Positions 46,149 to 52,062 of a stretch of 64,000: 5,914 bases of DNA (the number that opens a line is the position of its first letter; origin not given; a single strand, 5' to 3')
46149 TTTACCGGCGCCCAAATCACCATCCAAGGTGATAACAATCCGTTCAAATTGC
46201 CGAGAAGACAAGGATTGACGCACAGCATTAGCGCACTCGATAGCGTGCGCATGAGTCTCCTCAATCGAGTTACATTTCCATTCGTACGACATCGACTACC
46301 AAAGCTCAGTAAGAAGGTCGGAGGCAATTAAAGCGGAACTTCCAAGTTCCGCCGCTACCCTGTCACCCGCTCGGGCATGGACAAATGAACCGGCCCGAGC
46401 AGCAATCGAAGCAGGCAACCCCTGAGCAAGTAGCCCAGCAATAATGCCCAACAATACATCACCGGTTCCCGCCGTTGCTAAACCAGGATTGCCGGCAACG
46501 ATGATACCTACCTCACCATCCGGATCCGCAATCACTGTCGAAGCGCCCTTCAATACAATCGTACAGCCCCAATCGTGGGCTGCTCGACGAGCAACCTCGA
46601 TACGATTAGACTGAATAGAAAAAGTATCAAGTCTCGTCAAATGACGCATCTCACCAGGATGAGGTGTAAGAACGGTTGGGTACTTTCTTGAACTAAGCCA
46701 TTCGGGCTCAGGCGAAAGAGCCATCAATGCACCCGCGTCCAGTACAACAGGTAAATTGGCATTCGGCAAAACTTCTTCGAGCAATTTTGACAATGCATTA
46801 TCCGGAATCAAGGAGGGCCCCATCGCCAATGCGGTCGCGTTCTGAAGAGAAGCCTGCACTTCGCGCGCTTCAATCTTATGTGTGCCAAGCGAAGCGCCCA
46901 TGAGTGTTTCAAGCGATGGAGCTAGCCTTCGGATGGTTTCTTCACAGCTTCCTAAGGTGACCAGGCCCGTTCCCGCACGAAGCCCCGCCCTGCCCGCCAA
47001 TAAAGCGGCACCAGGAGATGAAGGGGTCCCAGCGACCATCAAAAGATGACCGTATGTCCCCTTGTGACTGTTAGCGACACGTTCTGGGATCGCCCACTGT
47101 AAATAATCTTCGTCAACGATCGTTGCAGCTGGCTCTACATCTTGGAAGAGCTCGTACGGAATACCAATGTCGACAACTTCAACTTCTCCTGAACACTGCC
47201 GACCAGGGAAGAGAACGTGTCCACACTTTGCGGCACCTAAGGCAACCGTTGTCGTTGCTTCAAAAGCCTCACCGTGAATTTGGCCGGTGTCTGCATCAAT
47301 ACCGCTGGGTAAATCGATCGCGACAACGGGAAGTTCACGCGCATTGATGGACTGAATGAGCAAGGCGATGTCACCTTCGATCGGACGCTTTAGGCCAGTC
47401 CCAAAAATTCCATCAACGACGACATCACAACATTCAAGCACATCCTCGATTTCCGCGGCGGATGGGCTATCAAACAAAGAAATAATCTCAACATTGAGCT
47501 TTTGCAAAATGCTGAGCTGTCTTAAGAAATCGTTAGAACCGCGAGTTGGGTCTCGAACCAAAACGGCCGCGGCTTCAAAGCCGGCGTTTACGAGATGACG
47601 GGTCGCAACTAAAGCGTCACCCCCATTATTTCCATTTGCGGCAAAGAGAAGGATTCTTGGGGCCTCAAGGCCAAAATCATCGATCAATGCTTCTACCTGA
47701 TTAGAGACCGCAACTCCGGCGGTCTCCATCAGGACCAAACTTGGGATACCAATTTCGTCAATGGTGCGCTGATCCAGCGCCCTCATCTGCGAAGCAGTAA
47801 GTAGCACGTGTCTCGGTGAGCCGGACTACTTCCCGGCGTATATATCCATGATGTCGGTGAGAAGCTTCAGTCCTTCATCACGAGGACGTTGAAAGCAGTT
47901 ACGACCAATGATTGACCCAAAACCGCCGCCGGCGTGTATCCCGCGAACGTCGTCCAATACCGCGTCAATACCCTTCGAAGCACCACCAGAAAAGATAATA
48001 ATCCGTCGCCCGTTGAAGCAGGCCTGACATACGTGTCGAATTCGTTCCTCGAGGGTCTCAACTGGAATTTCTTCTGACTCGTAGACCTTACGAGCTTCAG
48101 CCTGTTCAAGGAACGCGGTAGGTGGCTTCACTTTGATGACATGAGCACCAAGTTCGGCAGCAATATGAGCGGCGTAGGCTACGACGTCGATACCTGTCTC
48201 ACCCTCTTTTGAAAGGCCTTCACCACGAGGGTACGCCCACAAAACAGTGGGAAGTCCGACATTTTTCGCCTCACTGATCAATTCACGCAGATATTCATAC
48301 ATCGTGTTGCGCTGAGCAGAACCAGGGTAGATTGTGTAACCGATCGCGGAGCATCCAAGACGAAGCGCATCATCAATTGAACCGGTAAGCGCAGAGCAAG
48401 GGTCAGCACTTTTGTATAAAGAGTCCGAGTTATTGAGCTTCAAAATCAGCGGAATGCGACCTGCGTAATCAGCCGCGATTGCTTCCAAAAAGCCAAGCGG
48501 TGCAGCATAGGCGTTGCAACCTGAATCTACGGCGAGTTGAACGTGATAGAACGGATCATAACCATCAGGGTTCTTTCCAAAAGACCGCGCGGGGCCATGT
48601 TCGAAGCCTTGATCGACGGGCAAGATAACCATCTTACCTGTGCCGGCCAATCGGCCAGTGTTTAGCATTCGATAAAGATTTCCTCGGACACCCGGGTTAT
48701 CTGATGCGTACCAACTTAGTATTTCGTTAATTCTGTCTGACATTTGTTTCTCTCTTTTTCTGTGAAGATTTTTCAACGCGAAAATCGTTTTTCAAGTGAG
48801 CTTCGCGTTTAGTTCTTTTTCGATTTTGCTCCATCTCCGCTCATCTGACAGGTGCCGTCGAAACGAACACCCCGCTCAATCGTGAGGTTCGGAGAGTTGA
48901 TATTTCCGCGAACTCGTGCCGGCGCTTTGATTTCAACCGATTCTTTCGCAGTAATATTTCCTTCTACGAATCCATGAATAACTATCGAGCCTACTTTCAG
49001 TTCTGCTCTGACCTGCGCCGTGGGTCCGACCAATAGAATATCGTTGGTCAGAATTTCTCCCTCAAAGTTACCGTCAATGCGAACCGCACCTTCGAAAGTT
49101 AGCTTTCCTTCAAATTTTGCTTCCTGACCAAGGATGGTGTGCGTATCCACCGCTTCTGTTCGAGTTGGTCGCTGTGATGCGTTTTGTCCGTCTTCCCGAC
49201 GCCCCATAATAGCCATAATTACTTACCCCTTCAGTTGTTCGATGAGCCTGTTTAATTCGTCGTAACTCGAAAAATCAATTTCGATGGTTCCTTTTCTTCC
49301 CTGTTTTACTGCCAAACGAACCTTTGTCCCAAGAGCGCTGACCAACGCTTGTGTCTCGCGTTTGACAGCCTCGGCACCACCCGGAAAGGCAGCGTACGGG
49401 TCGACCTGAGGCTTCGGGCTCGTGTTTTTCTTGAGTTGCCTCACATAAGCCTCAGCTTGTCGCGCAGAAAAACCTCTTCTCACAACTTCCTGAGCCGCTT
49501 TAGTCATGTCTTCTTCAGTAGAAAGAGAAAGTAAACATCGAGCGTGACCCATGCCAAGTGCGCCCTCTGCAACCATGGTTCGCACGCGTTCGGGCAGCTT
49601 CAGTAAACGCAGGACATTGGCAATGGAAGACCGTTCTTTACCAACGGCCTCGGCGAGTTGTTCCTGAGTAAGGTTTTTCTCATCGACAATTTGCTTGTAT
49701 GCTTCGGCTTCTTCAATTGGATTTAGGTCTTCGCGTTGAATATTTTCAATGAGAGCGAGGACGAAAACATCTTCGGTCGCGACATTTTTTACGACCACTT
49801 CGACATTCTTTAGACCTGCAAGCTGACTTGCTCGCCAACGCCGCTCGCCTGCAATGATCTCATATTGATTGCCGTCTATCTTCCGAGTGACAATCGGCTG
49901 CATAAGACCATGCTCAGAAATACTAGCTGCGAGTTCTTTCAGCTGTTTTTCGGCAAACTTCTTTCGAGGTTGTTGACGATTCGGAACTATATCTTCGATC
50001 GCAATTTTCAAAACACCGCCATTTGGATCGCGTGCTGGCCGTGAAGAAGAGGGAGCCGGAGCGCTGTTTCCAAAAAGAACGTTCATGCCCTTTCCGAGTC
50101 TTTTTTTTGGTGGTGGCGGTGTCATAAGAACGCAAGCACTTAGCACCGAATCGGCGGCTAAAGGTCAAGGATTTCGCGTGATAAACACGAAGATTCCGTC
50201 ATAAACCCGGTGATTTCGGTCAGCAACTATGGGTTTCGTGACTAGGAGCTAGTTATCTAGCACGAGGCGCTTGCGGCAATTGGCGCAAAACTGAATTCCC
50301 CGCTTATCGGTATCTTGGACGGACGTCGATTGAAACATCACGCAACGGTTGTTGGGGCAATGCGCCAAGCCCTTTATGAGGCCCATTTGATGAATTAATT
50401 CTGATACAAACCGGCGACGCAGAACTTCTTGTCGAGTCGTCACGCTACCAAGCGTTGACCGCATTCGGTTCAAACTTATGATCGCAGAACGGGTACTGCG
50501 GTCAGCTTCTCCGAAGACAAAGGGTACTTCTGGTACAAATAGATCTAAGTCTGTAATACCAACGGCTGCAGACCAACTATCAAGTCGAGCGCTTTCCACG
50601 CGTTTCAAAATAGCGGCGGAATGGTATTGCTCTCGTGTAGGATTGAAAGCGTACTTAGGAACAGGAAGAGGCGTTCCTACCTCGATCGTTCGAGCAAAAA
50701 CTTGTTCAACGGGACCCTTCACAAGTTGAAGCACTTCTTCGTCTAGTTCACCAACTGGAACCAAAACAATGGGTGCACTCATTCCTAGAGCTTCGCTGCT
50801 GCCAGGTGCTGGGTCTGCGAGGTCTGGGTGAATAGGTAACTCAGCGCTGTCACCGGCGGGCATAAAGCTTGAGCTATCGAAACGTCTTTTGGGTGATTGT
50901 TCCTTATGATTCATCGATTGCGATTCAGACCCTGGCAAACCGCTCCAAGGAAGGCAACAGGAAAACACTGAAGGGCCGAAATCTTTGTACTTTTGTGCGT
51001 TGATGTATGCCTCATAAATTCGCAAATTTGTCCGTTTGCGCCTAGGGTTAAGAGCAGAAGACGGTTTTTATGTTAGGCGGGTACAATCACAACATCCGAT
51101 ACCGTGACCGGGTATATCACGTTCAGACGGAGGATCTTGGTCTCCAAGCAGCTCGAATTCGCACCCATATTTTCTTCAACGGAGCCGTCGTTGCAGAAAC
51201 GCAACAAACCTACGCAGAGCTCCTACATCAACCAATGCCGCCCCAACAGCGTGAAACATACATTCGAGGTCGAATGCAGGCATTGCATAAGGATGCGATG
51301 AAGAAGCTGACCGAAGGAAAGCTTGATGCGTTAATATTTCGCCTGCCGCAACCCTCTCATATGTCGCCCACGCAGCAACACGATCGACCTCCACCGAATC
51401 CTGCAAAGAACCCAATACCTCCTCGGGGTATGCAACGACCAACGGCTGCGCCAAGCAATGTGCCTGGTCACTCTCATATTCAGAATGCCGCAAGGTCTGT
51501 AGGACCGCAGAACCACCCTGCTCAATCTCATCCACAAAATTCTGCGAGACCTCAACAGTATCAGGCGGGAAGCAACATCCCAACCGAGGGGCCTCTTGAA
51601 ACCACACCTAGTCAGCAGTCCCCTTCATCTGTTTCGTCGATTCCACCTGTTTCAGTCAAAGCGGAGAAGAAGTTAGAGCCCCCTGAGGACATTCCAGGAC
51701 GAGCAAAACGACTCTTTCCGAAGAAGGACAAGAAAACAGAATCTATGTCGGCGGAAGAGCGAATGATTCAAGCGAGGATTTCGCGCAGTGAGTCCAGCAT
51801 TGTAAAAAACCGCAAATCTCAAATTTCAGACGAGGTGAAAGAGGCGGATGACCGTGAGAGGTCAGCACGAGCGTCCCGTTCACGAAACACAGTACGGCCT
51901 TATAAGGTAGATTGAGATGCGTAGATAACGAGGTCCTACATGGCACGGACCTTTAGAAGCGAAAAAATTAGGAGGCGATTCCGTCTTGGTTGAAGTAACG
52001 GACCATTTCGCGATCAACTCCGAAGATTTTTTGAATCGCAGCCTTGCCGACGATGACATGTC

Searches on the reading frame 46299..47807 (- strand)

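Call 30: search_protein_families(library=ncbifam, proteins=[window:46299-47807:-], max_evalue=1e-10)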
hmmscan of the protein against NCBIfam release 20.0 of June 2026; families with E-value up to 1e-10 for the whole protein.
window:46299-47807:- (503 aa): 3 families
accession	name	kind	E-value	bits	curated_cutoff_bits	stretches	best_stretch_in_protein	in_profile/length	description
NF007856.0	PRK10565.1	equivalog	2e-78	264.3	703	1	3-502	18-494/510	bifunctional ADP-dependent NAD(P)H-hydrate dehydratase/NAD(P)H-hydrate epimerase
TIGR00196.1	yjeF_cterm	hypoth_equivalog_domain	2.1e-58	197.9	129.85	1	237-501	9-270/277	NAD(P)H-hydrate dehydratase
TIGR00197.1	yjeF_nterm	hypoth_equivalog_domain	1.1e-40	139.5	88.6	1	5-217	5-205/206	NAD(P)H-hydrate epimerase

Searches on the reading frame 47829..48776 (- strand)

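Call 30: search_protein_families(library=ncbifam, proteins=[window:47829-48776:-], max_evalue=1e-10)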
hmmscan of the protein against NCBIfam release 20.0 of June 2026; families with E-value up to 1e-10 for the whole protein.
window:47829-48776:- (316 aa): 8 families
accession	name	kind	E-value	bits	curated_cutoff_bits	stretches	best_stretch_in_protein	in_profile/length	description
NF006704.0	PRK09250.1-1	equivalog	2.6e-152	506.1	277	1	11-315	2-307/308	class I fructose-bisphosphate aldolase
NF006707.0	PRK09250.1-4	equivalog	5.4e-60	203.3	327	1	24-314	46-348/355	class I fructose-bisphosphate aldolase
NF006706.0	PRK09250.1-3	equivalog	1.6e-50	171.9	664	1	28-314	47-343/350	class I fructose-bisphosphate aldolase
NF006705.0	PRK09250.1-2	equivalog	1.1e-46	159.4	682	1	18-313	38-341/349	class I fructose-bisphosphate aldolase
NF005556.0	PRK07226.1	subfamily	4.2e-34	118.1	241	1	44-239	16-199/267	2-amino-3,7-dideoxy-D-threo-hept-6-ulosonate synthase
NF005321.0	PRK06852.1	equivalog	1.5e-33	116.2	420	1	44-312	32-290/308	aldolase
NF040816.1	Fbpase1_Arch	equivalog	7.9e-29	100.9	430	1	41-299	13-245/271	class I fructose-bisphosphate aldolase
TIGR01949.1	ADH_synth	equivalog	1.9e-20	73.6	299.45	1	41-298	8-231/255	2-amino-3,7-dideoxy-D-threo-hept-6-ulosonate synthase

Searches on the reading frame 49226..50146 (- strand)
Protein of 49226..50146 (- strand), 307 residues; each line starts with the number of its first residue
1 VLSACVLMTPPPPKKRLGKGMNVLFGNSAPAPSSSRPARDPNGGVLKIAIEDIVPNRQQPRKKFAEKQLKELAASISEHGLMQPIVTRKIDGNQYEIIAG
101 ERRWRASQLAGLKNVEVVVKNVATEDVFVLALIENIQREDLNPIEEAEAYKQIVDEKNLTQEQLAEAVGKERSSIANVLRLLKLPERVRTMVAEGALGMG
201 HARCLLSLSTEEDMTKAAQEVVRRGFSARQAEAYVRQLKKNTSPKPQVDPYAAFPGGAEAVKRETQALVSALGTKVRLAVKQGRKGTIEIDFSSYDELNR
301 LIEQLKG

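Call 30: search_protein_families(library=ncbifam, proteins=[window:49226-50146:-], max_evalue=1e-10)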
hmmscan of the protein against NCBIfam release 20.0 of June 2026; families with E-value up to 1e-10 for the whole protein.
window:49226-50146:- (307 aa): 5 families
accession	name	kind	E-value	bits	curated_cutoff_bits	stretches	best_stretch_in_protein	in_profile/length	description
TIGR04285.1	nucleoid_noc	exception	3.2e-73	246.2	315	1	45-245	2-202/255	nucleoid occlusion protein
TIGR00180.1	parB_part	domain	4.6e-55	186.3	58.45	1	44-219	4-183/186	ParB/RepB/Spo0J family partition protein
TIGR03734.1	PRTRC_parB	hypoth_equivalog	2.3e-30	105.7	278.6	1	58-234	6-185/555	PRTRC system ParB family protein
TIGR03454.1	partition_RepB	equivalog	2.2e-16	60.1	201.5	1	45-284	64-304/325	plasmid partitioning protein RepB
NF010406.0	PRK13832.1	subfamily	7.1e-16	57.8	640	1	56-183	15-143/578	plasmid partitioning protein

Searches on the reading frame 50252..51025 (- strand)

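Call 30: search_protein_families(library=ncbifam, proteins=[window:50252-51025:-], max_evalue=1e-10)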
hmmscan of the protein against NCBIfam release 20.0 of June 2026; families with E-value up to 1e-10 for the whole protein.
window:50252-51025:- (258 aa): 2 families
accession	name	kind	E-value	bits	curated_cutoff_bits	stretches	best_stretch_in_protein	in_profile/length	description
NF033824.1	Myxo_non_zincin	equivalog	3.7e-45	153.8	250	1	86-254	5-169/174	non-proteolytic archaemetzincin-like protein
NF033823.0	archmetzin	subfamily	5.3e-43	146.9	145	1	86-254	2-170/170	archaemetzincin family Zn-dependent metalloprotease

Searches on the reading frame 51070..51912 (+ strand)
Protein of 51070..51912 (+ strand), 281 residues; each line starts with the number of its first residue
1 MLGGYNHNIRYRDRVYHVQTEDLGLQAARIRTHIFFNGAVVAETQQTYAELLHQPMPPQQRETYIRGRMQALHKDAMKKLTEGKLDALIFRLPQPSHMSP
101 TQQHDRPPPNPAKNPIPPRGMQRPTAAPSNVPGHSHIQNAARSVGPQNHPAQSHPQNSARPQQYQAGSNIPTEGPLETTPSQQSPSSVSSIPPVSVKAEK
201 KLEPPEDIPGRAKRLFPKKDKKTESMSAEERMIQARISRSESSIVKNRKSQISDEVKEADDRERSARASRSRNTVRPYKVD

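Call 31: search_protein_families(library=ncbifam, proteins=[window:51070-51912:+], max_evalue=1e-10)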
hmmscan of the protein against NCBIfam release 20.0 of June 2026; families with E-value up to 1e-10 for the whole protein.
window:51070-51912:+ (281 aa): 1 family
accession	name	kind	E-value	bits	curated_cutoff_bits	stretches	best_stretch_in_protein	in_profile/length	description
NF053858.1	RomY_Nterm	subfamily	2.8e-25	88.5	50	1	1-86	1-82/83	RomY N-terminal domain-containing regulatory protein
